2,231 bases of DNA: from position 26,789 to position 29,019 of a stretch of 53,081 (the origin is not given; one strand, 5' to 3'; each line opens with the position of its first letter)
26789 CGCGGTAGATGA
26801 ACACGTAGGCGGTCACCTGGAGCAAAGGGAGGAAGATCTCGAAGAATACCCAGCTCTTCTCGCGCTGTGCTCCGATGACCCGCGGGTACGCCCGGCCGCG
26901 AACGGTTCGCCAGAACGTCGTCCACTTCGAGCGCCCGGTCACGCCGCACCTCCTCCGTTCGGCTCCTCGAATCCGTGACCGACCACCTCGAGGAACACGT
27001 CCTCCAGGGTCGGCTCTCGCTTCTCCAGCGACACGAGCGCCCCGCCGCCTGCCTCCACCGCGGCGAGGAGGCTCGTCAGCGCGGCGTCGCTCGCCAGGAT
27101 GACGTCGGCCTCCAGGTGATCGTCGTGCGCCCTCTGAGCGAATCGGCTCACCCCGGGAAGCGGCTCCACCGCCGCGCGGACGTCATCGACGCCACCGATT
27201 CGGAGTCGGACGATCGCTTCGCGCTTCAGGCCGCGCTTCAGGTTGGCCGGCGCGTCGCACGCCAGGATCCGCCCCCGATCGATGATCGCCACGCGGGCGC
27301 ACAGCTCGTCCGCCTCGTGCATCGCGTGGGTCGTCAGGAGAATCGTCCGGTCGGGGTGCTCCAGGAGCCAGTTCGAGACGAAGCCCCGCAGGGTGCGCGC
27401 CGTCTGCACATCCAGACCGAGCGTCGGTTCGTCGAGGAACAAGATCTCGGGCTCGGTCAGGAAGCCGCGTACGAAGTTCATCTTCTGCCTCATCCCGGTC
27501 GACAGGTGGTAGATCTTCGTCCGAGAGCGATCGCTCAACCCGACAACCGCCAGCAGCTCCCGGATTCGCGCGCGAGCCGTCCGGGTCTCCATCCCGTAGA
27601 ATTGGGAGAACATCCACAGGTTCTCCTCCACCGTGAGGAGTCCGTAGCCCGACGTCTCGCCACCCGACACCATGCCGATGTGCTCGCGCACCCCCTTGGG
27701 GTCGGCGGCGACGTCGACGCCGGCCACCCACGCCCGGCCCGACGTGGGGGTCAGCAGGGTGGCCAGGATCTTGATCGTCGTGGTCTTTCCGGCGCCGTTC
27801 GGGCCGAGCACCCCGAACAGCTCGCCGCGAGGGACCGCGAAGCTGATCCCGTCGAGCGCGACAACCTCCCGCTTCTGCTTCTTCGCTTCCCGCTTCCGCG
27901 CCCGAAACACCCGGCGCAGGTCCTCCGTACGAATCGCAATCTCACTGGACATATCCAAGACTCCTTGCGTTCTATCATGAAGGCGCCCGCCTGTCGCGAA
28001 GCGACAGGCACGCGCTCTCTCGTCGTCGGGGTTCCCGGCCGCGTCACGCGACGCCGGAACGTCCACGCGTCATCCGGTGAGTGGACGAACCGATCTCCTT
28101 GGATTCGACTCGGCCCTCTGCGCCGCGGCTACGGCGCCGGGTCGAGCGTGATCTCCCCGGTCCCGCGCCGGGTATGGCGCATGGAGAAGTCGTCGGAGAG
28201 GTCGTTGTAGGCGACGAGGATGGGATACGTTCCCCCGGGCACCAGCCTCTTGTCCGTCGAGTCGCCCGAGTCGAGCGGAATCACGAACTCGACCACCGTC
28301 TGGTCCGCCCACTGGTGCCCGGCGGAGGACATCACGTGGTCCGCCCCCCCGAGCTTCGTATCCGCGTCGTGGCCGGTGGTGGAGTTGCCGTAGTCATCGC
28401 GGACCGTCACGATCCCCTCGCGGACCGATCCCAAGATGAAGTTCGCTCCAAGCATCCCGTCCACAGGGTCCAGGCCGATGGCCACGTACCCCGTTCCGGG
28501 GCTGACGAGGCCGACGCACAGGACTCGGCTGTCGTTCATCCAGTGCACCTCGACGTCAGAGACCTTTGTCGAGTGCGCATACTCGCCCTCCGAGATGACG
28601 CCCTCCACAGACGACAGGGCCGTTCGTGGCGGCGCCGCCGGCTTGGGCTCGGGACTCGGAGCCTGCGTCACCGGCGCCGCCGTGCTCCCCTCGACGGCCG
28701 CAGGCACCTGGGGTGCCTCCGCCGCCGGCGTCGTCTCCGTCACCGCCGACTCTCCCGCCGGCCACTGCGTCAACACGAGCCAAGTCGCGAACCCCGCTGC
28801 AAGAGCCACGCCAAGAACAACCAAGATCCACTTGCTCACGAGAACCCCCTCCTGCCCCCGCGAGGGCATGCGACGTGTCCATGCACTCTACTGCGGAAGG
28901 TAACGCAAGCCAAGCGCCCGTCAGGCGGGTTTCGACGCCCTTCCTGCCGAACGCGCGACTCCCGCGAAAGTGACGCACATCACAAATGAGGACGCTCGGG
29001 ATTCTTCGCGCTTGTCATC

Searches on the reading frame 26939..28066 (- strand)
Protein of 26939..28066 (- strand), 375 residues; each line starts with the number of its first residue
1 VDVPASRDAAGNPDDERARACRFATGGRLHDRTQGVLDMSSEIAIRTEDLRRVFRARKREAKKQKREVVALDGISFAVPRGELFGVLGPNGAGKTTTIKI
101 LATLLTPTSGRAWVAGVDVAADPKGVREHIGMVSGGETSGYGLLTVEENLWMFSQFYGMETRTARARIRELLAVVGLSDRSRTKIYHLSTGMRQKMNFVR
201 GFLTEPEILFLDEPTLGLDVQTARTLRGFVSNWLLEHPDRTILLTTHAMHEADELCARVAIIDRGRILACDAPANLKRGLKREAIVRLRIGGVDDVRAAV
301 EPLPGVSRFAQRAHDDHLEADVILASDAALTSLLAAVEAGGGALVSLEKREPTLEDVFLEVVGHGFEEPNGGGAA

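Call 5: search_protein_families(library=pfam, proteins=[window:26939-28066:-], max_evalue=0.01)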
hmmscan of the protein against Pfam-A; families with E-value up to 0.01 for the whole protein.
window:26939-28066:- (375 aa): 6 families
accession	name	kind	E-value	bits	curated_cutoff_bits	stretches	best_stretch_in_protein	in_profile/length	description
PF00005.33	ABC_tran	-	4.4e-28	99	25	1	71-215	1-136/137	ABC transporter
PF13304.12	AAA_21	-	2.7e-11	44.5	27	2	183-247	233-298/304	AAA domain, putative AbiEii toxin, Type IV TA system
PF13732.12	DrrA1-3_C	-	1.2e-07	32.8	27.4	1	275-362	5-81/81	ATP-binding protein DrrA1-3-like, C-terminal domain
PF03215.21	Rad17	-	0.0042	17.5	23.8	1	83-134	47-97/186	Rad17 P-loop domain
PF13476.12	AAA_23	-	0.0057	17.7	27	0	81-109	19-47/201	AAA domain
PF13555.12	AAA_29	-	0.0057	16.8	27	0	83-109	24-50/61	P-loop containing region of AAA domain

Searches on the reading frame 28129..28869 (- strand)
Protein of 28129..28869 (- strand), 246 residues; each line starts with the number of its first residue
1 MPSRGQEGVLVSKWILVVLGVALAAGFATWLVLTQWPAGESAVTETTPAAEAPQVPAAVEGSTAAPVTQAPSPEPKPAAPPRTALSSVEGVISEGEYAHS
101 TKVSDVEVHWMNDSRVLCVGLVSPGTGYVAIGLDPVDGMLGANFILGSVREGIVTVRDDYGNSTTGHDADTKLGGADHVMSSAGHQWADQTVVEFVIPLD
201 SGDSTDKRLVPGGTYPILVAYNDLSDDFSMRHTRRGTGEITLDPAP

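Call 4: search_protein_families(library=ncbifam, proteins=[window:28129-28869:-], max_evalue=0.01)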
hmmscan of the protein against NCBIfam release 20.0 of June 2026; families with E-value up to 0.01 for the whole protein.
window:28129-28869:- (246 aa): 0 families

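Call 5: search_protein_families(library=pfam, proteins=[window:28129-28869:-], max_evalue=0.01)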
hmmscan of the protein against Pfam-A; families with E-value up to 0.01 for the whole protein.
window:28129-28869:- (246 aa): 1 family
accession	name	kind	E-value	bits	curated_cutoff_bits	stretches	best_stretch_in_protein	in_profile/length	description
PF03351.22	DOMON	-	3.4e-10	40.6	32.7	1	105-221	4-123/124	DOMON domain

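Call 43: search_protein_families(library=padloc, proteins=[window:28129-28869:-], max_evalue=0.01)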
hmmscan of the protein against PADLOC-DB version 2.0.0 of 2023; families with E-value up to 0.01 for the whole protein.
window:28129-28869:- (246 aa): 0 families
